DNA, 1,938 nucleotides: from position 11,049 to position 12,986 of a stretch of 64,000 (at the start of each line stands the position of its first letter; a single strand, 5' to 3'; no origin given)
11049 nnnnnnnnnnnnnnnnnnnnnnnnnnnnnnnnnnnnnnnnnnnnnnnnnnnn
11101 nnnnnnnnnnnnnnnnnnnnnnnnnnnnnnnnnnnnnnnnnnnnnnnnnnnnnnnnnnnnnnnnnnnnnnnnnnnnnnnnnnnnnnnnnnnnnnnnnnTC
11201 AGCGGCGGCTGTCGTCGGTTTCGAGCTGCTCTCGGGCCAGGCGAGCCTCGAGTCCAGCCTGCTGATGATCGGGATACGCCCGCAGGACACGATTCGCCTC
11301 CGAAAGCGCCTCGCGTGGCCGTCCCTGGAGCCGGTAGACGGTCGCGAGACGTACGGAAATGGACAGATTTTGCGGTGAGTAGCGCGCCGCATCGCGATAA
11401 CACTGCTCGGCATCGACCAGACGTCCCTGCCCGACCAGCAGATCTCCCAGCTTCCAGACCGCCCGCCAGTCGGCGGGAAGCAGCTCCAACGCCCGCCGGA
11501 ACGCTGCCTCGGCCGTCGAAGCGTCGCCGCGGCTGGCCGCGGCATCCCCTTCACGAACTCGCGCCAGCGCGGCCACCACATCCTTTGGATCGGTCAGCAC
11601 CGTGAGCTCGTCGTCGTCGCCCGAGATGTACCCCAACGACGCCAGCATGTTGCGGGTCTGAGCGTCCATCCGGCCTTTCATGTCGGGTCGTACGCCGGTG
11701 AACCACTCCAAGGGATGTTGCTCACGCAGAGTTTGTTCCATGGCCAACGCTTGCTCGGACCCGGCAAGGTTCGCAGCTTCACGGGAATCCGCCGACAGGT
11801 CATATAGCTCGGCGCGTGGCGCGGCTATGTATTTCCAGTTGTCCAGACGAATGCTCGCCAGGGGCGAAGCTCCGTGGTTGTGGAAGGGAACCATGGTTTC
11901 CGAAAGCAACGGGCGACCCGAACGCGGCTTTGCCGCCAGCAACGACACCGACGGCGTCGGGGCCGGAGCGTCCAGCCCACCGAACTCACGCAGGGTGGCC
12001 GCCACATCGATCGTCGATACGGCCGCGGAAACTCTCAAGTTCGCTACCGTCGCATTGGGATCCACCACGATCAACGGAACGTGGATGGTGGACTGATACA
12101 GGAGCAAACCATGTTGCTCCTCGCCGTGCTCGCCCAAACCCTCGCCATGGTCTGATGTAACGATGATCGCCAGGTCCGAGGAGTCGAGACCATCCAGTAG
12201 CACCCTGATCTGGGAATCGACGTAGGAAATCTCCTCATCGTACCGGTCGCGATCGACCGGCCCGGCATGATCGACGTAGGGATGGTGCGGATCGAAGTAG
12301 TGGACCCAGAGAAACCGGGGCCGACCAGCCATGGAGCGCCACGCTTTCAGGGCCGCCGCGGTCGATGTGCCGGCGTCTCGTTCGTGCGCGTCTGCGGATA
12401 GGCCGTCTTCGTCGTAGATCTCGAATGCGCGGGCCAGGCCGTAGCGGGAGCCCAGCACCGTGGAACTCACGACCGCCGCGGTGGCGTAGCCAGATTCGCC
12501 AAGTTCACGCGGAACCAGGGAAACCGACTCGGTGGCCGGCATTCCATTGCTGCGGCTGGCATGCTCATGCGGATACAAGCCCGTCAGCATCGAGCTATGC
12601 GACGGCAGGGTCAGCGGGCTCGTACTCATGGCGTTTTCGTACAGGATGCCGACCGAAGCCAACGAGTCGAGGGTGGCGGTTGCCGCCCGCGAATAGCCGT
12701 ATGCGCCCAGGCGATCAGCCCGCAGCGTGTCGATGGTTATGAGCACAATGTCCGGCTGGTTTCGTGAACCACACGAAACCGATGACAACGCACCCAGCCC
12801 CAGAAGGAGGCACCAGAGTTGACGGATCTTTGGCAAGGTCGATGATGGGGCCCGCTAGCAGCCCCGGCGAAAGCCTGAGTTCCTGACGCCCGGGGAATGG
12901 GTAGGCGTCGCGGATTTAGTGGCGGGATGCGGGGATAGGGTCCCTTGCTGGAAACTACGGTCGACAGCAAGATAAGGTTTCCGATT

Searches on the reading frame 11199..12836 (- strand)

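Call 60: search_protein_families(library=pfam, proteins=[window:11199-12836:-], max_evalue=0.01)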
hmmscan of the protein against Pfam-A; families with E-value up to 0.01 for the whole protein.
window:11199-12836:- (545 aa): 18 families
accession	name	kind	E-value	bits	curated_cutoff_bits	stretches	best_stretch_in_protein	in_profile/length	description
PF00884.28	Sulfatase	-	3.7e-34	118.9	25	1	28-282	1-295/301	Sulfatase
PF01663.27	Phosphodiest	-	5.3e-14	53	23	1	31-231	2-220/342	Type I phosphodiesterase / nucleotide pyrophosphatase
PF13432.12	TPR_16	-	3e-12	47.2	32.7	2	428-489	2-63/65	Tetratricopeptide repeat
PF07719.23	TPR_2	-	5e-12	45.4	27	0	460-490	4-34/34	Tetratricopeptide repeat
PF14559.12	TPR_19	-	1.2e-11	45.2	25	2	467-533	1-68/68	Tetratricopeptide repeat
PF13424.12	TPR_12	-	4.2e-08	33.7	30.1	1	461-522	6-76/77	Tetratricopeptide repeat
PF16347.10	SGSH_C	-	5e-08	33.7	29.3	1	244-373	9-147/154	N-sulphoglucosamine sulphohydrolase, C-terminal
PF13428.12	TPR_14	-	7.4e-08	32.8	23.5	1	495-527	5-37/44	Tetratricopeptide repeat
PF00515.34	TPR_1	-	7.1e-07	29.2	27.8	0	427-454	5-32/34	Tetratricopeptide repeat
PF13181.12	TPR_8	-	1.1e-05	25.6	25.7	0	459-490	3-34/34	Tetratricopeptide repeat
PF13174.12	TPR_6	-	0.00011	23.1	26.3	0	496-524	5-33/33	Tetratricopeptide repeat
PF13414.12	TPR_11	-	0.00013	22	26.8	0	430-471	1-42/42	TPR repeat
PF23914.1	TPR_CcmH_CycH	-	0.00038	20.8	42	1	432-523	59-153/158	Cytochrome c-type biogenesis protein H TPR domain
PF01676.23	Metalloenzyme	-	0.00048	20.2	24.3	1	175-281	149-243/252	Metalloenzyme superfamily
PF13431.12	TPR_17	-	0.001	19.6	24.4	0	479-511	1-33/34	Tetratricopeptide repeat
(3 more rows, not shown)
